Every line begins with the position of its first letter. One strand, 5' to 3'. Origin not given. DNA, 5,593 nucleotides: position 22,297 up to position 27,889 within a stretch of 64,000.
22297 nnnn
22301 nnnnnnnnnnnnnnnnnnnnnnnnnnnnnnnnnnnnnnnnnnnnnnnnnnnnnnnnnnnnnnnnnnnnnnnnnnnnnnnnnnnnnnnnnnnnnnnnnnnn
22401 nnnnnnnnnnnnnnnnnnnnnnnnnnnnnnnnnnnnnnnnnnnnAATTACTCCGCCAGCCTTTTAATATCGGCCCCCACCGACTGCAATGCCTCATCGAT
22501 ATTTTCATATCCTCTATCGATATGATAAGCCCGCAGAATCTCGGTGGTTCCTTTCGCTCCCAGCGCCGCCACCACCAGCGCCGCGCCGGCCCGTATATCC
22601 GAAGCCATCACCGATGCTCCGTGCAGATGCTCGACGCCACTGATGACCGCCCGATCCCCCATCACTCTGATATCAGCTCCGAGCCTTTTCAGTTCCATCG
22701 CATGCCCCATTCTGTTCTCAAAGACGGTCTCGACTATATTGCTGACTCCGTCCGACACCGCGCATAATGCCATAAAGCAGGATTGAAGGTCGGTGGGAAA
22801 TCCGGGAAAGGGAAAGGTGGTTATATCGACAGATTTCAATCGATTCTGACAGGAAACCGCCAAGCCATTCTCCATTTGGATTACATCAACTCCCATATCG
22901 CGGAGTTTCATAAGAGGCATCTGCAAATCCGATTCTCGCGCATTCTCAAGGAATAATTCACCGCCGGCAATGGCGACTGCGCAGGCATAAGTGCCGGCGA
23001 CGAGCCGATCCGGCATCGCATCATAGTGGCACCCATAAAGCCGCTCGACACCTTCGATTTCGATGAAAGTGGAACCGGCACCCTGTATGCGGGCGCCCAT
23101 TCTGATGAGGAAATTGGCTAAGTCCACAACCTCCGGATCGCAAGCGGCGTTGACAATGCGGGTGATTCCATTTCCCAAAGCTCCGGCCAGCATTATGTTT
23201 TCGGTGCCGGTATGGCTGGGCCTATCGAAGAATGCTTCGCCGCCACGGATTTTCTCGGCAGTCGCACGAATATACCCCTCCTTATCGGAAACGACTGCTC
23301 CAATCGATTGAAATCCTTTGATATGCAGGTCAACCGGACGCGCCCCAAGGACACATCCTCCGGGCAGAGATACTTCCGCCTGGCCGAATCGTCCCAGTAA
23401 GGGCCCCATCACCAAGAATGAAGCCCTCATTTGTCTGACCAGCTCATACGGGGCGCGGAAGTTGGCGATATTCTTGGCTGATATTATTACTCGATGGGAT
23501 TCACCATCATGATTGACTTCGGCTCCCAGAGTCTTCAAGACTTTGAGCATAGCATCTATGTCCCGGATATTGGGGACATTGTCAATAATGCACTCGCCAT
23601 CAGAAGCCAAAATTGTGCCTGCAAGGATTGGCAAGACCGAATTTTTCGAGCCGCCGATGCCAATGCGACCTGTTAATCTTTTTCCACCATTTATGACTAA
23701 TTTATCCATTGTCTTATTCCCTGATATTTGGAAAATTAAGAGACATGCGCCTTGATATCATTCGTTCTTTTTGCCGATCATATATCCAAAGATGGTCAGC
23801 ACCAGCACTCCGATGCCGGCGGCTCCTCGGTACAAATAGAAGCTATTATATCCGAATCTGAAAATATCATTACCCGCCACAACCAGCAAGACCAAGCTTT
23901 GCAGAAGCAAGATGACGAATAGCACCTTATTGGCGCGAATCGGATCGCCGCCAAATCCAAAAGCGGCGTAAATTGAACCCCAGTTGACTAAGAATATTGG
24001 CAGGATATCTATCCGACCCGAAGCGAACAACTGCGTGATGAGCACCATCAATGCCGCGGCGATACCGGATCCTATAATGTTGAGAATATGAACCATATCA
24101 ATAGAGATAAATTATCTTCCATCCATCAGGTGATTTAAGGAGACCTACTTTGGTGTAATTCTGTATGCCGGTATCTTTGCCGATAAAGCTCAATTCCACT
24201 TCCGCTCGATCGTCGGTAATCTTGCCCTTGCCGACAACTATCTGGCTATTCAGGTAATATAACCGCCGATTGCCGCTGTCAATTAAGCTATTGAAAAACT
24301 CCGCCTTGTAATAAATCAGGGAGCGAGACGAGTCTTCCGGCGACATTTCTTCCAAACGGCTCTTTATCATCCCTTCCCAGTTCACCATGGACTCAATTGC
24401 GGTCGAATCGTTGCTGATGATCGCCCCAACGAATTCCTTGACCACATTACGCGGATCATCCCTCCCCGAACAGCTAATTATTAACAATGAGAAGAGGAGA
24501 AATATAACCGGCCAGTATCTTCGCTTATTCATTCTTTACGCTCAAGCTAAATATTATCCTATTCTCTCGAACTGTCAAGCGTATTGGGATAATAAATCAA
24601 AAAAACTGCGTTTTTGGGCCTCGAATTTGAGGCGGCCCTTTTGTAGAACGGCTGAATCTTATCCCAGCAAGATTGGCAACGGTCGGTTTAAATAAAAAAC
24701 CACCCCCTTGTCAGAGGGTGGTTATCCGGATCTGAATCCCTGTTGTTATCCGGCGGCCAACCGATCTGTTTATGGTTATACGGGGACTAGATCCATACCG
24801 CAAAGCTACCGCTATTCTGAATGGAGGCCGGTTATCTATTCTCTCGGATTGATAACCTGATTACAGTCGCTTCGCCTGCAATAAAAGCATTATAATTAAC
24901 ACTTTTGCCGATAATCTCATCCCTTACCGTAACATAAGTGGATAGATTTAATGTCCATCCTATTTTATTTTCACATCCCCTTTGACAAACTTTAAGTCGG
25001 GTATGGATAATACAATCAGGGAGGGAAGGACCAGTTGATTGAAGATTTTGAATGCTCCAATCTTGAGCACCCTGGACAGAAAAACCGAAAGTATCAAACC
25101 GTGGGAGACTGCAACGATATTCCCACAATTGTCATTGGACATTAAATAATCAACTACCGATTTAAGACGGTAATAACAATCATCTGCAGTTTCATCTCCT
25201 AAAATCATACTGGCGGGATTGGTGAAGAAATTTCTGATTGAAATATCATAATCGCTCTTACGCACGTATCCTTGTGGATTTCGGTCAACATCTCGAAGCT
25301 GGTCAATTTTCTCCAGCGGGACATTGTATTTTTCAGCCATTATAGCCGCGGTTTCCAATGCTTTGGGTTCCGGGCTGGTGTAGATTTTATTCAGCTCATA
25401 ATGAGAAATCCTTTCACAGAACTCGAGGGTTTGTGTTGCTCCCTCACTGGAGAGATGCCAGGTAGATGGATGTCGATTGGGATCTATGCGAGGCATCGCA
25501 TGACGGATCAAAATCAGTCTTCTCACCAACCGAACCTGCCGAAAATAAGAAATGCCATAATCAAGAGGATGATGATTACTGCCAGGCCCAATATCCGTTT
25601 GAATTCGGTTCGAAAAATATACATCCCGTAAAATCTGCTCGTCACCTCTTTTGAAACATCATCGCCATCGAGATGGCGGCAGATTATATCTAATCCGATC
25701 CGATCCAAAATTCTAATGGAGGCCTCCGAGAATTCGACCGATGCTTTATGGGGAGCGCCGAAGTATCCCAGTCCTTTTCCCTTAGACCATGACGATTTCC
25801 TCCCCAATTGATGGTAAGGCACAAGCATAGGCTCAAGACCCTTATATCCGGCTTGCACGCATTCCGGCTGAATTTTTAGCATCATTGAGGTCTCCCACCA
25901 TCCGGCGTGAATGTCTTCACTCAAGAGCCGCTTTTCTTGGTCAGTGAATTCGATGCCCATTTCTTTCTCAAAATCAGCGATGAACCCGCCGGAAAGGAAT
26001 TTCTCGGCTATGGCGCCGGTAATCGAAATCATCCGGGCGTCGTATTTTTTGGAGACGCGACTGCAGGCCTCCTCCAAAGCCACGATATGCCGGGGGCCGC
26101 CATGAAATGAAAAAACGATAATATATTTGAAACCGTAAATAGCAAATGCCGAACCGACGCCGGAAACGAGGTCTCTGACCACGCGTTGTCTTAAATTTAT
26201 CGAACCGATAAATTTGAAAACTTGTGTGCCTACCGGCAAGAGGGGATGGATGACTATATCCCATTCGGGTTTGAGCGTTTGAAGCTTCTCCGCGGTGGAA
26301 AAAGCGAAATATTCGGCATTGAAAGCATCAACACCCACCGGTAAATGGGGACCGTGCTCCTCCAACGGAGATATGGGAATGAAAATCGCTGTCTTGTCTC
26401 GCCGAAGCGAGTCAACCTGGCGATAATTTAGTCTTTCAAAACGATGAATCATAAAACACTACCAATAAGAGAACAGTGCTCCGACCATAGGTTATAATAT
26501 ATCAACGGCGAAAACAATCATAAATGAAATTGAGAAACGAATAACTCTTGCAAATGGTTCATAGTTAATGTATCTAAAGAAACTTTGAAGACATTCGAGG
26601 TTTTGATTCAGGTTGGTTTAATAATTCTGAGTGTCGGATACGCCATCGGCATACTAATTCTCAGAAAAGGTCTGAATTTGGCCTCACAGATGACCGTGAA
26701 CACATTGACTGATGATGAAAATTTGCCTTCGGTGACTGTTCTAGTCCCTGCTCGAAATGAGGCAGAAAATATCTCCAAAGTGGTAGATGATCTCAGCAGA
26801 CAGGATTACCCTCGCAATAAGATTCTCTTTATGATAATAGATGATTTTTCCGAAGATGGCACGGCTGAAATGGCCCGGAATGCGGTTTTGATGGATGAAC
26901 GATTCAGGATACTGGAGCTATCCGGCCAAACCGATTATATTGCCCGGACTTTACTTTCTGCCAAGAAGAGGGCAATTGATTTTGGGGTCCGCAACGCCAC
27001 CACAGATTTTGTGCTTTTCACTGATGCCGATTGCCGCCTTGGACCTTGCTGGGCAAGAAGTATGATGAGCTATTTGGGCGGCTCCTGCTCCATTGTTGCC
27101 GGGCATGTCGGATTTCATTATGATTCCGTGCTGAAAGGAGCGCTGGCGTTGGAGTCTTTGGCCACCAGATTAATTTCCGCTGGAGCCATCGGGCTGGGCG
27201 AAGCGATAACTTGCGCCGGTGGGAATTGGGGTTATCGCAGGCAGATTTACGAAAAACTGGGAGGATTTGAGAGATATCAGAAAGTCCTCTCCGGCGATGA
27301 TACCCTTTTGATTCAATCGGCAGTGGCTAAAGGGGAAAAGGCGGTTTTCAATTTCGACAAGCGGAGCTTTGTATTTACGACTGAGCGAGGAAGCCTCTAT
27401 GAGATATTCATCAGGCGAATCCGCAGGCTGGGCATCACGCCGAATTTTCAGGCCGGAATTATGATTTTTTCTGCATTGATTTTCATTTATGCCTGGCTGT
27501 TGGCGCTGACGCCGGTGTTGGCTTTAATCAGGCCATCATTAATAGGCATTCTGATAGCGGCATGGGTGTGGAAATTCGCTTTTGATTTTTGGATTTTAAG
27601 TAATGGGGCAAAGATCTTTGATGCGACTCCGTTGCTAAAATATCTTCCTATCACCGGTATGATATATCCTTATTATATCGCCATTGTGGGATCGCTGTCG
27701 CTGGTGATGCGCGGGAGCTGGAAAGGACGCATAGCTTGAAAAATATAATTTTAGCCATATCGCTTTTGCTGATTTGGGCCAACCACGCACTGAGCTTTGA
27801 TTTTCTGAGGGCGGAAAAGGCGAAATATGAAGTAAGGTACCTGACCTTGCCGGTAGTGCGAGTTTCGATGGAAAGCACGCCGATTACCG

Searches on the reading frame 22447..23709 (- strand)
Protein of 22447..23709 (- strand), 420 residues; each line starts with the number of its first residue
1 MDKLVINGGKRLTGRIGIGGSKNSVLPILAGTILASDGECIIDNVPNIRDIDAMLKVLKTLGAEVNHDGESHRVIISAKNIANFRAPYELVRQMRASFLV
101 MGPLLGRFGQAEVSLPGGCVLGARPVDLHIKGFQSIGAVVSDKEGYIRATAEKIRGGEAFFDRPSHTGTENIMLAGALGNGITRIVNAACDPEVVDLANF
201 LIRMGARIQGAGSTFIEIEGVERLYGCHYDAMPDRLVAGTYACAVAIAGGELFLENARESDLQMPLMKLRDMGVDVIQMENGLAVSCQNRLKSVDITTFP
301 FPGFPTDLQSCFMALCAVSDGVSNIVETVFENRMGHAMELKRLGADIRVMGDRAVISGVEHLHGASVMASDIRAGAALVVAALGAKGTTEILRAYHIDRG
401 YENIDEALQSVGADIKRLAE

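Call 66: search_protein_families(library=pfam, proteins=[window:22447-23709:-], max_evalue=0.00001)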
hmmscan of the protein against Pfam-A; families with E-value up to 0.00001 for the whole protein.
window:22447-23709:- (420 aa): 1 family
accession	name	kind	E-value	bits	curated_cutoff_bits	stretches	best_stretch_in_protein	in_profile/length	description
PF00275.25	EPSP_synthase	-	7.9e-100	334.9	22.8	1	7-407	2-416/417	EPSP synthase (3-phosphoshikimate 1-carboxyvinyltransferase)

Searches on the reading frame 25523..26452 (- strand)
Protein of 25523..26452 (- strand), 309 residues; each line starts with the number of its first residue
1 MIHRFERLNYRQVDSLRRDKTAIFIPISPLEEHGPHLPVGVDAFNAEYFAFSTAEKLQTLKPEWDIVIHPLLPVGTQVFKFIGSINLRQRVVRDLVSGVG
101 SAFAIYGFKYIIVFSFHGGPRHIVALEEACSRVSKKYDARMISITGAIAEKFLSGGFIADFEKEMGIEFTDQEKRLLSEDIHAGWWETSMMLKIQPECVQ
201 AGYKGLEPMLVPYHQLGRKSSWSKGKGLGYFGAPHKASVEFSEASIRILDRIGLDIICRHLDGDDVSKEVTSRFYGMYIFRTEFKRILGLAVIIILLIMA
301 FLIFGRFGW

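Call 66: search_protein_families(library=pfam, proteins=[window:25523-26452:-], max_evalue=0.00001)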
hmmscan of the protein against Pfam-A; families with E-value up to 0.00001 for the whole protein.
window:25523-26452:- (309 aa): 1 family
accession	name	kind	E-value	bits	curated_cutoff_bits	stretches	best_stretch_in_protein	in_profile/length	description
PF02633.19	Creatininase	-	7.4e-36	124.2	31.3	1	7-244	2-225/238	Creatinine amidohydrolase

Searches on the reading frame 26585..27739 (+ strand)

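Call 66: search_protein_families(library=pfam, proteins=[window:26585-27739:+], max_evalue=0.00001)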
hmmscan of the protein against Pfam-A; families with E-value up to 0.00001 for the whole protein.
window:26585-27739:+ (384 aa): 2 families
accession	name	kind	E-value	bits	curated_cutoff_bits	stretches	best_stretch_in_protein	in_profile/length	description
PF00535.33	Glycos_transf_2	-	1.1e-19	71.4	23.3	1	51-226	1-168/168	Glycosyl transferase family 2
PF13641.12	Glyco_tranf_2_3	-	1.1e-11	45.6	27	1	48-280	1-225/230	Glycosyltransferase like family 2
